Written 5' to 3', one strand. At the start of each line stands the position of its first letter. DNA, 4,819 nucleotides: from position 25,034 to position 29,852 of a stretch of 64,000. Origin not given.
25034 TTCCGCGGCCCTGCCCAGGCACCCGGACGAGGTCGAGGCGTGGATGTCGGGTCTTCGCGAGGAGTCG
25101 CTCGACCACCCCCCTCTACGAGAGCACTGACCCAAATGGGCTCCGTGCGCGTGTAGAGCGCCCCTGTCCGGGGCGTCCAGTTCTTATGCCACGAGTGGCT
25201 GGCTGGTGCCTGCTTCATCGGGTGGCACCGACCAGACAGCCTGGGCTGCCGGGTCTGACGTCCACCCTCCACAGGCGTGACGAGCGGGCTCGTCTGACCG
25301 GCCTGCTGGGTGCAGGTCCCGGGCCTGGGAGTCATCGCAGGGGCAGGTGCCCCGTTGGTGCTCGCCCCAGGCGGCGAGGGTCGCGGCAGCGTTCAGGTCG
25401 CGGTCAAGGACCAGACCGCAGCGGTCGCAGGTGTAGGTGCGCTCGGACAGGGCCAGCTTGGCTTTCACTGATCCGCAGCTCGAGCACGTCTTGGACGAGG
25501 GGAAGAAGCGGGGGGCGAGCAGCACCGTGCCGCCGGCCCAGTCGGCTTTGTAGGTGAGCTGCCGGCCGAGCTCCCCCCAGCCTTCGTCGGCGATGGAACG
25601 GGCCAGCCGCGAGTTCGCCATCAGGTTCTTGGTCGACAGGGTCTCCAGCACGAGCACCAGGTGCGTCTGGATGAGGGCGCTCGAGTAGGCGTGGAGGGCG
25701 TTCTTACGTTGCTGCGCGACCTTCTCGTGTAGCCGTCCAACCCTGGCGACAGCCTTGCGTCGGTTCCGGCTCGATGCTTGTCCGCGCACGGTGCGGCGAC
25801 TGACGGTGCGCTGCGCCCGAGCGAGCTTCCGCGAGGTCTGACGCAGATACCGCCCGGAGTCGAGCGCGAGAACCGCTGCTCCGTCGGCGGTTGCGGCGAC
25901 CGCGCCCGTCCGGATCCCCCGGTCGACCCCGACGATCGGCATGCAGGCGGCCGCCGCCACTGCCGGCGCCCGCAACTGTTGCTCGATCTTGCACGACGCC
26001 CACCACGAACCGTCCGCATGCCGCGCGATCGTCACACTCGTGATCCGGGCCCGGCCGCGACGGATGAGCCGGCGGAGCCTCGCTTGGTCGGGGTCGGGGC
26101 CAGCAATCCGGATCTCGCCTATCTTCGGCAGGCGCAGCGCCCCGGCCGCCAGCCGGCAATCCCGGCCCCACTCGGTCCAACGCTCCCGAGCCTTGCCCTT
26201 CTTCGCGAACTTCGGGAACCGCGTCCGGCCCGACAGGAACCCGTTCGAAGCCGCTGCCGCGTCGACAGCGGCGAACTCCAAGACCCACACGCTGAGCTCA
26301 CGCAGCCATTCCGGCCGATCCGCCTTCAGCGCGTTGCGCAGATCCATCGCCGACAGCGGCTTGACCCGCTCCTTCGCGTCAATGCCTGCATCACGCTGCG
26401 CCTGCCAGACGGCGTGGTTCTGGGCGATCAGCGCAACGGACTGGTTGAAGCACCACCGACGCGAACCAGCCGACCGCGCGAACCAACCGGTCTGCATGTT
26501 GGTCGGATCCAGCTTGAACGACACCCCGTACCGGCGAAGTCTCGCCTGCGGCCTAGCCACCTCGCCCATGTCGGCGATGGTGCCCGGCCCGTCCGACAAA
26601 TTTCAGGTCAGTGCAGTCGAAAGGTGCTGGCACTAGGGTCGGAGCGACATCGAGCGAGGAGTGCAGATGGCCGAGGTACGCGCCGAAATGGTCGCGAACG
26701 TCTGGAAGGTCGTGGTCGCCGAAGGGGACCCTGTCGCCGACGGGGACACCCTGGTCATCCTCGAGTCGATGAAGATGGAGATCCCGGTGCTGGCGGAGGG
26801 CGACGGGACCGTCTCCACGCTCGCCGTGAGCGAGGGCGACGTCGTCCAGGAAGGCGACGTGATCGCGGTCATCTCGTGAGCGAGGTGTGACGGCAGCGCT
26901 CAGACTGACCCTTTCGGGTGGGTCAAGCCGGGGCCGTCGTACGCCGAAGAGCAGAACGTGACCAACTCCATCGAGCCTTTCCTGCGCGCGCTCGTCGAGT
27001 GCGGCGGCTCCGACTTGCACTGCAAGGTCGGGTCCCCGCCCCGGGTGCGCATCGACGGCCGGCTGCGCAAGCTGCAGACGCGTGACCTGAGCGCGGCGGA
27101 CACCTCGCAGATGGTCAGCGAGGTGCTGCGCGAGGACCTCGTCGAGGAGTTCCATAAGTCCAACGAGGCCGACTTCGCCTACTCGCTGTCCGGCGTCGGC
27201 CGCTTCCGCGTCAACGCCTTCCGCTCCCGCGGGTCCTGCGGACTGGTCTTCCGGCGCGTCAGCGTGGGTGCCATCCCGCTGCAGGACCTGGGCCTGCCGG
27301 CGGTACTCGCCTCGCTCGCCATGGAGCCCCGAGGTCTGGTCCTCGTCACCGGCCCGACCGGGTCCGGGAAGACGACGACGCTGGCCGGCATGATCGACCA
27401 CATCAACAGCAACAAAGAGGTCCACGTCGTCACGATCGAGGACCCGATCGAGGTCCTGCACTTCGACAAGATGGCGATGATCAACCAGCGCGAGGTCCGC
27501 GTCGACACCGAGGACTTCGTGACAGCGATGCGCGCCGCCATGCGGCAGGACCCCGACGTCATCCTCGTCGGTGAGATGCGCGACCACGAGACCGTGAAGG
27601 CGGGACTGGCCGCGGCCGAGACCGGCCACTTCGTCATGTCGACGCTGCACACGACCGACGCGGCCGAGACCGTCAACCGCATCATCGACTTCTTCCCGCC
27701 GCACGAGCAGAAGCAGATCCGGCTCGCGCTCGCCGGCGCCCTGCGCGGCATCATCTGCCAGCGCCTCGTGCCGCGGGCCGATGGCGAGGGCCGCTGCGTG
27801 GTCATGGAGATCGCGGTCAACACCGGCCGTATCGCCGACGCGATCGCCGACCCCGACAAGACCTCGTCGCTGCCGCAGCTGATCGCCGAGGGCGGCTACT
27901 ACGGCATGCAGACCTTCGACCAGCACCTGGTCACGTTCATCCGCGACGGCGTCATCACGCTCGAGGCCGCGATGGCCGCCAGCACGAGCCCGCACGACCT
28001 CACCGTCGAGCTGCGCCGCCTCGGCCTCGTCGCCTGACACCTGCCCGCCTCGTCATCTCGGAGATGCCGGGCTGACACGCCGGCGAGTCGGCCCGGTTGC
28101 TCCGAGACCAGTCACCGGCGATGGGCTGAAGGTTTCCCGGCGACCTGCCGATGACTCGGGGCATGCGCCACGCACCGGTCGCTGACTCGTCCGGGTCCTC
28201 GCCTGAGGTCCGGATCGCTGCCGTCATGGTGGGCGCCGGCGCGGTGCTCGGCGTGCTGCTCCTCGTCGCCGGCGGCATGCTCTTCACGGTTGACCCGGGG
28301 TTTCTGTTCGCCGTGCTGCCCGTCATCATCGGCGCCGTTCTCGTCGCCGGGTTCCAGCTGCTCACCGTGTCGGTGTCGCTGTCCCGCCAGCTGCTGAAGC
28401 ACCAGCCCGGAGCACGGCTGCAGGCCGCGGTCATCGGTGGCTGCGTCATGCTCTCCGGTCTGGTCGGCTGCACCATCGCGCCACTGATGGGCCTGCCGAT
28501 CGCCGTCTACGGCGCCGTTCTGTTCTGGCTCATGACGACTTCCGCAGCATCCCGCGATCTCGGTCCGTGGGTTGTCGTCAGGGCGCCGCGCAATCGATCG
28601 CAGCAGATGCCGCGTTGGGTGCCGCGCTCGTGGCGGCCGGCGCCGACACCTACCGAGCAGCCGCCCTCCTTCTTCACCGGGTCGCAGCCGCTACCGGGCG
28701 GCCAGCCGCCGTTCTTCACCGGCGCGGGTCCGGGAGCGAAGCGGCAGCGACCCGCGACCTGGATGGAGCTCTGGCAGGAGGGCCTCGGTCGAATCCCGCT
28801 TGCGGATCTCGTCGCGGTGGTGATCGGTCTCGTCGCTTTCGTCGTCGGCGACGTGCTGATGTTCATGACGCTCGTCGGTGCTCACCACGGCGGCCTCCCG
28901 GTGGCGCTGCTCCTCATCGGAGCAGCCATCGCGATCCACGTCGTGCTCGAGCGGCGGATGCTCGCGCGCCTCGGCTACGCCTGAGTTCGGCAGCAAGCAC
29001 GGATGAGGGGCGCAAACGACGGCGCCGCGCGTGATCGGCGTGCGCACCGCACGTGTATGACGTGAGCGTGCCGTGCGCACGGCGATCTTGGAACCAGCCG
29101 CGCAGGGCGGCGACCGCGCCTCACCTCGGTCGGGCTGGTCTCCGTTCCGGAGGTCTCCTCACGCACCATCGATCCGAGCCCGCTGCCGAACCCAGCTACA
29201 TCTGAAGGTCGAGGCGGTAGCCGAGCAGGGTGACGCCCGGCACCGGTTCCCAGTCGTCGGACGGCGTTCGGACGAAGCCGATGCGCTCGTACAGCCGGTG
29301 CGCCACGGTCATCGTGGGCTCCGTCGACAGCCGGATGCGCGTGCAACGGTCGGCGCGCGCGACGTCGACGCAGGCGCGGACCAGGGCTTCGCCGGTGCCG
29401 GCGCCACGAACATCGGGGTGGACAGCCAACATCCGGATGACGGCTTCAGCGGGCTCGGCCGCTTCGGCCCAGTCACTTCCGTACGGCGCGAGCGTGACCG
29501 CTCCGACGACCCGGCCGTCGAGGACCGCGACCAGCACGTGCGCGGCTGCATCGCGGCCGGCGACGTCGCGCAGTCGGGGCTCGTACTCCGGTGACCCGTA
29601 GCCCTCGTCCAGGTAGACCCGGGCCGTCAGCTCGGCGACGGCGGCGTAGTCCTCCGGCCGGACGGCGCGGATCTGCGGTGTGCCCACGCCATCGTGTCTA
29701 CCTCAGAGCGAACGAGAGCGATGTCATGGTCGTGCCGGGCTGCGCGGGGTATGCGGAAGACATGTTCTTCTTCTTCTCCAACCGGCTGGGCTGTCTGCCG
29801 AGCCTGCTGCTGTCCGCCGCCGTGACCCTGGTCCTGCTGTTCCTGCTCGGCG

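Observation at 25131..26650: Solo TnpB (RNA-guided nuclease) element inserted between pepP and the TB7.3-like biotinyl-protein gene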

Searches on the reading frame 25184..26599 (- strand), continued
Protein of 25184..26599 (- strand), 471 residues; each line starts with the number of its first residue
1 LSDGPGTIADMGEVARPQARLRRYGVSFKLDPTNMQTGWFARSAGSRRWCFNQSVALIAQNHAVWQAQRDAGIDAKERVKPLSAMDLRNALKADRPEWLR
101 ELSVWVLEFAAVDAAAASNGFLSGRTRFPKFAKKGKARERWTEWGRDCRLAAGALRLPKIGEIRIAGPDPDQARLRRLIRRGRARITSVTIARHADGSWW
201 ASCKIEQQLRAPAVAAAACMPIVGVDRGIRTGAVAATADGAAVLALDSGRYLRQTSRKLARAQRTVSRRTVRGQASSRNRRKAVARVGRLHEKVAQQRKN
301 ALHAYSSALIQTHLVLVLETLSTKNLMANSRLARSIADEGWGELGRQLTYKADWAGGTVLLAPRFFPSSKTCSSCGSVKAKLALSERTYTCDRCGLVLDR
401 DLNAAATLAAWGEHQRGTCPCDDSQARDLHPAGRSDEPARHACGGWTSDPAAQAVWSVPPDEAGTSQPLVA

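Call 55: find_related_loci(query=A3, collection=viral_contigs, flank=2500)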
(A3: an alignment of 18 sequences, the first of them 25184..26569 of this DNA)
Query A3 (461 aa) in viral_contigs; peptide patterns used: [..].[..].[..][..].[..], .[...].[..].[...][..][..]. (x = any residue, [..] = any of these).
122 stretches matched a pattern; 34 encode a relative of the query (tblastn E <= 1e-3); 34 distinct loci.
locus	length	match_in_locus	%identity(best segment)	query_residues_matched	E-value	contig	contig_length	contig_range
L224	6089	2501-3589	34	19-406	7e-60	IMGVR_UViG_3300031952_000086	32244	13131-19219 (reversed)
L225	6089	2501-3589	34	19-406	7e-60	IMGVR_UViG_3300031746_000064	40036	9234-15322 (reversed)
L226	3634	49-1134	34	18-401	2e-55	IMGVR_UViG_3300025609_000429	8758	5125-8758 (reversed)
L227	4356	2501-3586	34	18-401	2e-55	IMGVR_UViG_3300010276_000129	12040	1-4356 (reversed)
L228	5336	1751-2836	34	18-401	2e-55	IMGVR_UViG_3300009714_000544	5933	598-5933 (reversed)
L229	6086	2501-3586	34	18-401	2e-55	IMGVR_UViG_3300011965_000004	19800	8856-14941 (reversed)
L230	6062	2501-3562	30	19-398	1e-47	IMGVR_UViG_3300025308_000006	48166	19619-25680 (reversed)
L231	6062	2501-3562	29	16-402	2e-50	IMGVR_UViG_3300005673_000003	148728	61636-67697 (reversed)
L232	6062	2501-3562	31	15-402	1e-49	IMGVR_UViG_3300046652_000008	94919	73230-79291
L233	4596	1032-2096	28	16-402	2e-47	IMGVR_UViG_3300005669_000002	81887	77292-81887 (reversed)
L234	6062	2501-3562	30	19-398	1e-47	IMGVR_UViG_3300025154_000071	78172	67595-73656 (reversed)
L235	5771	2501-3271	33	119-398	5e-45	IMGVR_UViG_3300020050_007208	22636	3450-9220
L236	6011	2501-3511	30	54-408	1e-43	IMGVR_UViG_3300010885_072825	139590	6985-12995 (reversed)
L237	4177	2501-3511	30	54-408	1e-43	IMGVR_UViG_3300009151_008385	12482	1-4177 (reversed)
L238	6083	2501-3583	28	18-410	6e-42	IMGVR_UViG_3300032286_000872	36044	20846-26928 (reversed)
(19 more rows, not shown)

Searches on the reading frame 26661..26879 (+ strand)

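Call 3: search_protein_families(library=pfam, proteins=[window:26661-26879:+])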
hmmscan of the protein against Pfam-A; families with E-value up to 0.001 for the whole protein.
window:26661-26879:+ (72 aa): 4 families
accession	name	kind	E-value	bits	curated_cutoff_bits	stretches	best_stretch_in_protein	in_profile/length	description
PF00364.28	Biotin_lipoyl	-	4.2e-17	62.2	22.1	1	10-71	12-73/73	Biotin-requiring enzyme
PF13533.13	Biotin_lipoyl_2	-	9.8e-11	41.6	29.8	1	48-71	8-31/32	Biotin-lipoyl like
PF16576.10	HlyD_D23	-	1.5e-05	24.8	30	0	37-71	105-139/214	Barrel-sandwich domain of CusB or HlyD membrane-fusion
PF13437.12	HlyD_3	-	0.00061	20.9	22.2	0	43-71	2-30/106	HlyD family secretion protein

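Call 4: search_protein_families(library=ncbifam, proteins=[window:26661-26879:+])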
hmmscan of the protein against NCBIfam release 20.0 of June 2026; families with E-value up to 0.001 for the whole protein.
window:26661-26879:+ (72 aa): 24 families
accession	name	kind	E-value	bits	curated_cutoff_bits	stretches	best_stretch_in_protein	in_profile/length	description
NF004547.1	PRK05889.1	equivalog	1.3e-36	124.6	75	1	3-72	2-71/71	biotin/lipoyl-binding carrier protein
NF006079.0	PRK08225.1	equivalog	2.7e-26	91.4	95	1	3-71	1-69/70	acetyl-CoA carboxylase biotin carboxyl carrier protein subunit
TIGR02712.1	urea_carbox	equivalog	7.3e-17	60.4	1303.85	1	4-71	1133-1200/1201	urea carboxylase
NF010643.0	PRK14040.1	subfamily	2.7e-16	59.1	892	1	4-69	527-592/595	oxaloacetate decarboxylase subunit alpha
NF006761.0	PRK09282.1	domain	8.3e-15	54.3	402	1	3-71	521-589/591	pyruvate carboxylase subunit B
NF009554.0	PRK12999.1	equivalog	1.1e-13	50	965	1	4-71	1078-1145/1147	pyruvate carboxylase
TIGR01108.1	oadA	equivalog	1.5e-13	50.1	756.5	1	4-68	518-582/582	sodium-extruding oxaloacetate decarboxylase subunit alpha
NF005117.0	PRK06549.1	equivalog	8.4e-13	49.1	159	1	6-71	64-129/130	acetyl-CoA carboxylase biotin carboxyl carrier protein subunit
TIGR01235.1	pyruv_carbox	equivalog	2.1e-12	45.4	1114.45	1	4-71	1075-1142/1143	pyruvate carboxylase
NF004173.0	PRK05641.1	equivalog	4.7e-12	46.7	199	1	6-68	87-149/153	putative acetyl-CoA carboxylase biotin carboxyl carrier protein subunit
NF005457.0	PRK07051.1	equivalog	1.3e-09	38.1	87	1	19-71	26-78/80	acetyl-CoA carboxylase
NF047903.1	MmDecMmdC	equivalog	8.2e-09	36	200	1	5-71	65-131/132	methylmalonyl-CoA decarboxylase subunit gamma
TIGR01348.1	PDHac_trf_long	equivalog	7.9e-07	28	552.1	1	11-71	168-228/587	dihydrolipoyllysine-residue acetyltransferase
NF004309.0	PRK05704.1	equivalog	8.7e-07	28.6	449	1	12-71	17-76/408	2-oxoglutarate dehydrogenase complex dihydrolipoyllysine-residue succinyltransferase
TIGR01347.1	sucB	equivalog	1.5e-06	27.7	378.65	1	13-71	16-74/404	dihydrolipoyllysine-residue succinyltransferase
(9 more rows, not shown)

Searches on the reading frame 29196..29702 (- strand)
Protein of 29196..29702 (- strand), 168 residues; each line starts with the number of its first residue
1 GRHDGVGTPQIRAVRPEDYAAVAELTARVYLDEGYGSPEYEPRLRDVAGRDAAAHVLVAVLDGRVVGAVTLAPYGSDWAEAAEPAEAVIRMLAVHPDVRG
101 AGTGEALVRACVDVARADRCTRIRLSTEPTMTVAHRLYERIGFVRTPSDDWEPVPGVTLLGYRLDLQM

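Call 68: search_protein_families(library=pfam, max_evalue=0.00001, proteins=[window:29196-29702:-])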
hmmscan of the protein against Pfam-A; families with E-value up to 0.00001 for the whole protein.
window:29196-29702:- (168 aa): 7 families
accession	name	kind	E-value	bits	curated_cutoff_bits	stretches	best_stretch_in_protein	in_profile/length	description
PF00583.31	Acetyltransf_1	-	2.4e-19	70.1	20.7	1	37-143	18-116/116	Acetyltransferase (GNAT) family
PF13508.13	Acetyltransf_7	-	7.7e-15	55.5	27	1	54-144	3-83/84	Acetyltransferase (GNAT) domain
PF13673.13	Acetyltransf_10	-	7.8e-09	36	23.6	1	52-148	29-111/128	Acetyltransferase (GNAT) domain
PF21926.2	FeeM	-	2.9e-07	30.9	27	0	22-131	2-126/158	N-acyl amino acid synthase FeeM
PF13527.13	Acetyltransf_9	-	5.4e-07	30.1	25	1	10-118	1-104/127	Acetyltransferase (GNAT) domain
PF08445.16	FR47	-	6.3e-06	26.5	22.1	1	81-145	16-79/86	FR47-like protein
PF13523.12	Acetyltransf_8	-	7.8e-06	26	27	0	50-146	40-140/145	Acetyltransferase (GNAT) domain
